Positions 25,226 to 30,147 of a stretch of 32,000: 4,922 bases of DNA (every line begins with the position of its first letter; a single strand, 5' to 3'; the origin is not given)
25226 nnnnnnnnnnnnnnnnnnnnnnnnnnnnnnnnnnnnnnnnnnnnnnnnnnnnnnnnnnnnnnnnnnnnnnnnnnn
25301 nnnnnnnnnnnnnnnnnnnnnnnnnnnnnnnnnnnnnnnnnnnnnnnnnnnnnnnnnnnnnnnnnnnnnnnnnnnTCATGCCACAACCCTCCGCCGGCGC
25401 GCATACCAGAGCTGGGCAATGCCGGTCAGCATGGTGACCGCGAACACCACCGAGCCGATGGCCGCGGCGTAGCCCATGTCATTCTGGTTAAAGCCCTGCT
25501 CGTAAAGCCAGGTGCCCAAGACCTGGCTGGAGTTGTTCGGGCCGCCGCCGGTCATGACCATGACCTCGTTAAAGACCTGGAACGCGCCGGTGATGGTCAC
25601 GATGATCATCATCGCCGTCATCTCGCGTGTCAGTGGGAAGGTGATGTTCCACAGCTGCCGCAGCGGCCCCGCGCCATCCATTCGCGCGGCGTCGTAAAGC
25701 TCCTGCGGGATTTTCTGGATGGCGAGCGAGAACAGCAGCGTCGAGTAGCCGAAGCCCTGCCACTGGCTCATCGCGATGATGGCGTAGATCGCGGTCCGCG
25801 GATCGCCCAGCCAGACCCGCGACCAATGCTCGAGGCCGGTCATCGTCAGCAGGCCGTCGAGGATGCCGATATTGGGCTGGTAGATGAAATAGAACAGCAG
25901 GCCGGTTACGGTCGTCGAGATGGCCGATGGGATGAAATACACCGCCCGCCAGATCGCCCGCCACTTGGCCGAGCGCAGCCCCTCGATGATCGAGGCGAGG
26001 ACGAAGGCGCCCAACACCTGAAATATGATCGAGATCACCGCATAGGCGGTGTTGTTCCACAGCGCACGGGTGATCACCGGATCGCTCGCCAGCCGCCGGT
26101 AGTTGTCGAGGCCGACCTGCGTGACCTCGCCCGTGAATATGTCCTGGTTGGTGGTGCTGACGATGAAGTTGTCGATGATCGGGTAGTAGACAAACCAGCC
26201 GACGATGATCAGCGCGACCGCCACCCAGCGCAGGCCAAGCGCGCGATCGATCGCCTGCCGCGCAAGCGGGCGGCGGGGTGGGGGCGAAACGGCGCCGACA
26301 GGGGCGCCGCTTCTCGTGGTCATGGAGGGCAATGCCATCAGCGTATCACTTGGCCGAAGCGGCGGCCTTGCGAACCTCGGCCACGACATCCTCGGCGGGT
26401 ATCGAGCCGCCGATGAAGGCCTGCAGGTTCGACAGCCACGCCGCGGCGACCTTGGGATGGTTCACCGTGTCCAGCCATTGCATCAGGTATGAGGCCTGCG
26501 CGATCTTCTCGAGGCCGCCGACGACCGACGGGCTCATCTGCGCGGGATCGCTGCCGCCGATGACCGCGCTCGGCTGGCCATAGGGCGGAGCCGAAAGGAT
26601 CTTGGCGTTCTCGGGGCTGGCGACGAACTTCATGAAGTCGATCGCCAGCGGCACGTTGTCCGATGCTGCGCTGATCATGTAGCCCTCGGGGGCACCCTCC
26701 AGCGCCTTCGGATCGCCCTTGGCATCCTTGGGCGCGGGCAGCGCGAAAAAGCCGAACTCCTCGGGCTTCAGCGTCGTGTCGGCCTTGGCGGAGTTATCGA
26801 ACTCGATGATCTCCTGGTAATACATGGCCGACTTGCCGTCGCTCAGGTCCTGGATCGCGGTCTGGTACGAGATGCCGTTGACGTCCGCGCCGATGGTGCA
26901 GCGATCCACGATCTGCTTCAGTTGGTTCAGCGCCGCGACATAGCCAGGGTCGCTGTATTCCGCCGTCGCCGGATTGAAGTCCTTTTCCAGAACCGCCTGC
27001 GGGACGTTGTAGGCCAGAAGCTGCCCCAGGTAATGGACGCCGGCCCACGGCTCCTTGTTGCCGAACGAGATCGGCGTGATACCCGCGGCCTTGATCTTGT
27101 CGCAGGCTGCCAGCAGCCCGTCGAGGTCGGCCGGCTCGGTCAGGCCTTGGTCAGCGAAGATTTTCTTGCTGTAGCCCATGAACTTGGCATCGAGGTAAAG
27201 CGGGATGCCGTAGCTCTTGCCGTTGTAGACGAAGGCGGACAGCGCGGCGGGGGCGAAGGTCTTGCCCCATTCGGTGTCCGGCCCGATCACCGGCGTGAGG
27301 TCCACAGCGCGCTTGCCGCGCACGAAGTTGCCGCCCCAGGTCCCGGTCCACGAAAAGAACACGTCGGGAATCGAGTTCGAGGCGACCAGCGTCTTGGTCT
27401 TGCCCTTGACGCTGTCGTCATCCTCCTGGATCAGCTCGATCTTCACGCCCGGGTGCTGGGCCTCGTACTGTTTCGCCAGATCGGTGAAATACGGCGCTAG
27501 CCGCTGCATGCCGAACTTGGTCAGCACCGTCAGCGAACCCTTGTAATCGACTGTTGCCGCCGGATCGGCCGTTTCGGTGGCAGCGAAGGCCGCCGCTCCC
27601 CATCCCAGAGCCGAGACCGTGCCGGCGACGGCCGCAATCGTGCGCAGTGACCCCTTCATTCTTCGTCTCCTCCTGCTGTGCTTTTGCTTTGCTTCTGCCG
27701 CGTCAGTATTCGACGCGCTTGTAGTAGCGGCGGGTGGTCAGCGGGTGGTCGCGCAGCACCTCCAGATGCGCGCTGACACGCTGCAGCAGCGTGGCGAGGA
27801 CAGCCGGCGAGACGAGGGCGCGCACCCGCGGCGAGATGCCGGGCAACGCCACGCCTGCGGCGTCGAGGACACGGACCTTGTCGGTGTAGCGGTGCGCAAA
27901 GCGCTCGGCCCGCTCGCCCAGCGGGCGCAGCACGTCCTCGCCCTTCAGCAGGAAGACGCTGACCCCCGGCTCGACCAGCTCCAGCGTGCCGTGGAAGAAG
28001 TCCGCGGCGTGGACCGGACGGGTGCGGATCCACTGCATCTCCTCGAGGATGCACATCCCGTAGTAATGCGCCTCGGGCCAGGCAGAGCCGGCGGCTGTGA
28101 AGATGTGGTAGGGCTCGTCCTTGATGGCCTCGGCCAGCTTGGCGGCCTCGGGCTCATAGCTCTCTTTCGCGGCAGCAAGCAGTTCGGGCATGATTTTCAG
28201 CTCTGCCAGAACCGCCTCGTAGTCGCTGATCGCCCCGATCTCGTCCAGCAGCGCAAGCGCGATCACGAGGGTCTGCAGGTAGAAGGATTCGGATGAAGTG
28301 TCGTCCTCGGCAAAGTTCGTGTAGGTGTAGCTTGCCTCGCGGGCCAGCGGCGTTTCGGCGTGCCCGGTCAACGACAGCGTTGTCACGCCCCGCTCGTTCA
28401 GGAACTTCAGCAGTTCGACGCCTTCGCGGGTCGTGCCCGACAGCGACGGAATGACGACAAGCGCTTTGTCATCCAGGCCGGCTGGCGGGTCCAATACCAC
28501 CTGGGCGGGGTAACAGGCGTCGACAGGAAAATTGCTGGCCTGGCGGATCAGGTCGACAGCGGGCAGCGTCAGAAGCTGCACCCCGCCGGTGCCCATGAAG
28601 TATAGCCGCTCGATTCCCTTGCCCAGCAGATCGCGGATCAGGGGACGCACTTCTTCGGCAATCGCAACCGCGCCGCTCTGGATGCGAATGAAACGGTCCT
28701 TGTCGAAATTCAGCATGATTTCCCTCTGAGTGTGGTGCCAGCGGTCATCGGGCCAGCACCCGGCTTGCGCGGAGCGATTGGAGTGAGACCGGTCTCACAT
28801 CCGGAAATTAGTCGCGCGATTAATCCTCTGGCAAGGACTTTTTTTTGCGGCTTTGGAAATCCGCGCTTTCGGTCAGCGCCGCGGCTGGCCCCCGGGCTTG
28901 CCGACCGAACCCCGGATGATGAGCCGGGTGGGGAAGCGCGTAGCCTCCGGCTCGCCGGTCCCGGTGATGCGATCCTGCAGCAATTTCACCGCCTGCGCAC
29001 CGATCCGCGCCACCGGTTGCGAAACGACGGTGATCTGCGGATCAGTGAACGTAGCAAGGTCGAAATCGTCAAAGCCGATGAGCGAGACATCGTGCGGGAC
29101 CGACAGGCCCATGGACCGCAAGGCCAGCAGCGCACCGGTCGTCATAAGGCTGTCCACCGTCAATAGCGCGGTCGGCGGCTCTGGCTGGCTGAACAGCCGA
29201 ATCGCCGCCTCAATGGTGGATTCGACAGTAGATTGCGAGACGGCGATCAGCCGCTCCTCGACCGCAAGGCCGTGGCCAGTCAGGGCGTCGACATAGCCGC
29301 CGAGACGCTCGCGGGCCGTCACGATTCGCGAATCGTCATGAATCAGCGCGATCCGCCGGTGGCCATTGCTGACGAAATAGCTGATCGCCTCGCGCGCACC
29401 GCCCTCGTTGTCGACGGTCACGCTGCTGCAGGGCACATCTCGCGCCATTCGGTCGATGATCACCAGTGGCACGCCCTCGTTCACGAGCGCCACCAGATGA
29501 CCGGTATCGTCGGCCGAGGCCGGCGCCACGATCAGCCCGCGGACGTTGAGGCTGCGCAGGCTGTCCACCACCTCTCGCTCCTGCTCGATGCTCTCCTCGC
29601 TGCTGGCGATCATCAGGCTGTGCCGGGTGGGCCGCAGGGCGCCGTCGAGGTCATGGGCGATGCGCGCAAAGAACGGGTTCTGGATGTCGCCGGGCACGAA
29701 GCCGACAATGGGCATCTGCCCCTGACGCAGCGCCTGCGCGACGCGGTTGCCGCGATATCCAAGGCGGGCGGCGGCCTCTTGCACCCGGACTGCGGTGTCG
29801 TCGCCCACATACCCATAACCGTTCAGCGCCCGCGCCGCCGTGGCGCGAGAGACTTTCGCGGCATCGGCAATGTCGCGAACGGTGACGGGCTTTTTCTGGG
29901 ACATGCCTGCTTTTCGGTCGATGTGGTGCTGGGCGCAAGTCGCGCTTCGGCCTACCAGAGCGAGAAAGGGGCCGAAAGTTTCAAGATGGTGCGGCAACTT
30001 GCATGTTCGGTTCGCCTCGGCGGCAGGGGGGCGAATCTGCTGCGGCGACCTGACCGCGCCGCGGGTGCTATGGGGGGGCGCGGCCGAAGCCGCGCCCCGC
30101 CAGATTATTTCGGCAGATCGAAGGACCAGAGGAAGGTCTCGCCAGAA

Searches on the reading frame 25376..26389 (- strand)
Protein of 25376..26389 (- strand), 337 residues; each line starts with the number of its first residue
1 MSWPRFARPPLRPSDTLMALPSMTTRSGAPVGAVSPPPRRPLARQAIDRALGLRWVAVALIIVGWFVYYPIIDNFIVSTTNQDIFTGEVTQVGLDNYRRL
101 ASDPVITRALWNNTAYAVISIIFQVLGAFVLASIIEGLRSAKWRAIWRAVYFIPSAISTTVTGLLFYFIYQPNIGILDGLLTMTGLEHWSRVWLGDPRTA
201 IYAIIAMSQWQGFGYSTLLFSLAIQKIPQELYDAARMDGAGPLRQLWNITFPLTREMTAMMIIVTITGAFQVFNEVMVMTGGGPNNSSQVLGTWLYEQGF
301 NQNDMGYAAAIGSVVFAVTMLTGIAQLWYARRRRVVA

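Call 89: search_protein_families(library=pfam, proteins=[window:25376-26389:-], max_evalue=0.001)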
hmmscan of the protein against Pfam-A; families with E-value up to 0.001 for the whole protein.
window:25376-26389:- (337 aa): 1 family
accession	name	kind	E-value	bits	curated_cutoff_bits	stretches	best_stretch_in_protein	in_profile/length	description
PF00528.27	BPD_transp_1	-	1.6e-18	67.5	26.4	1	131-334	4-183/184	Binding-protein-dependent transport system inner membrane component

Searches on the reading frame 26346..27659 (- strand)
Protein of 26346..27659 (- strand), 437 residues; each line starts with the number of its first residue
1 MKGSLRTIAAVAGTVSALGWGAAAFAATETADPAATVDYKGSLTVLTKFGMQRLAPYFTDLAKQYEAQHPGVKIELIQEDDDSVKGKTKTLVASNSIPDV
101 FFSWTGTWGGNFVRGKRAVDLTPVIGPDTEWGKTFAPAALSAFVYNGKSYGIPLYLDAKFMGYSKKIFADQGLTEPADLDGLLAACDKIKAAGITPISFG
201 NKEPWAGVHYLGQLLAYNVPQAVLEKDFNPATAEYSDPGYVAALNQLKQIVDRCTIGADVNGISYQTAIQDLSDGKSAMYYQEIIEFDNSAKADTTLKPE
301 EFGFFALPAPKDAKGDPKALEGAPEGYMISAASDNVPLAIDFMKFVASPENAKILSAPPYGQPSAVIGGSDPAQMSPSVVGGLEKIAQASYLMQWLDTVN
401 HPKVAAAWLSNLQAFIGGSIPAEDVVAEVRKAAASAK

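Call 89: search_protein_families(library=pfam, proteins=[window:26346-27659:-], max_evalue=0.001)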
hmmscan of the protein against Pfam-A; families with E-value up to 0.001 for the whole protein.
window:26346-27659:- (437 aa): 3 families
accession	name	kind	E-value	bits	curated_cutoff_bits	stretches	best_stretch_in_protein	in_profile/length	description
PF01547.30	SBP_bac_1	-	2.4e-31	110.3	26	1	56-353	6-307/307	Bacterial extracellular solute-binding protein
PF13416.11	SBP_bac_8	-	3.2e-25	89.9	27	1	61-357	2-254/279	Bacterial extracellular solute-binding protein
PF13531.11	SBP_bac_11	-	0.00075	19.8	25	0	53-114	8-64/227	Bacterial extracellular solute-binding protein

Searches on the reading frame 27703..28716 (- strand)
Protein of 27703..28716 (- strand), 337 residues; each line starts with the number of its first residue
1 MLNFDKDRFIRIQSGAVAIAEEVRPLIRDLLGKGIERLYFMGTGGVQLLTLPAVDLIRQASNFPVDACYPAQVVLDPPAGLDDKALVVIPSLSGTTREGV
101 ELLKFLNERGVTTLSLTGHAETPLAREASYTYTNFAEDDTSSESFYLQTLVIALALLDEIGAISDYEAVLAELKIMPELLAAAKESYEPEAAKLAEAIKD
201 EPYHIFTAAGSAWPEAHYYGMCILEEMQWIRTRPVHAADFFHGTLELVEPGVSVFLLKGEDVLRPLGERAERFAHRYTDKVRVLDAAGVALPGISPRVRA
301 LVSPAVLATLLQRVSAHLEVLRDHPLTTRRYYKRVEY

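Call 89: search_protein_families(library=pfam, proteins=[window:27703-28716:-], max_evalue=0.001)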
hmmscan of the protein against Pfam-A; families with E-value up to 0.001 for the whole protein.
window:27703-28716:- (337 aa): 1 family
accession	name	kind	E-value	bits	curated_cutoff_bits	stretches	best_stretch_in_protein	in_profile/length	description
PF01380.27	SIS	-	7.4e-13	48.9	25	1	36-156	6-129/131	SIS domain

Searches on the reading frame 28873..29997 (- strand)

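Call 89: search_protein_families(library=pfam, proteins=[window:28873-29997:-], max_evalue=0.001)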
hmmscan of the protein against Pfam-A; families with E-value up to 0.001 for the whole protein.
window:28873-29997:- (374 aa): 4 families
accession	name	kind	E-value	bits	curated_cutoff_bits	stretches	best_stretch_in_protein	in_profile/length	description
PF13377.12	Peripla_BP_3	-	3.6e-36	125.2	26.5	1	206-365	2-167/167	Periplasmic binding protein-like domain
PF00532.27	Peripla_BP_1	-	3.3e-28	99.4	22.2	1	98-361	4-279/281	Periplasmic binding proteins and sugar binding domain of LacI family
PF13407.12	Peripla_BP_4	-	1.5e-12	48.1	35.1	1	98-346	1-256/258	Periplasmic binding protein domain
PF00356.27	LacI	-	4.3e-10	39.7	27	1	39-84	1-46/46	Bacterial regulatory proteins, lacI family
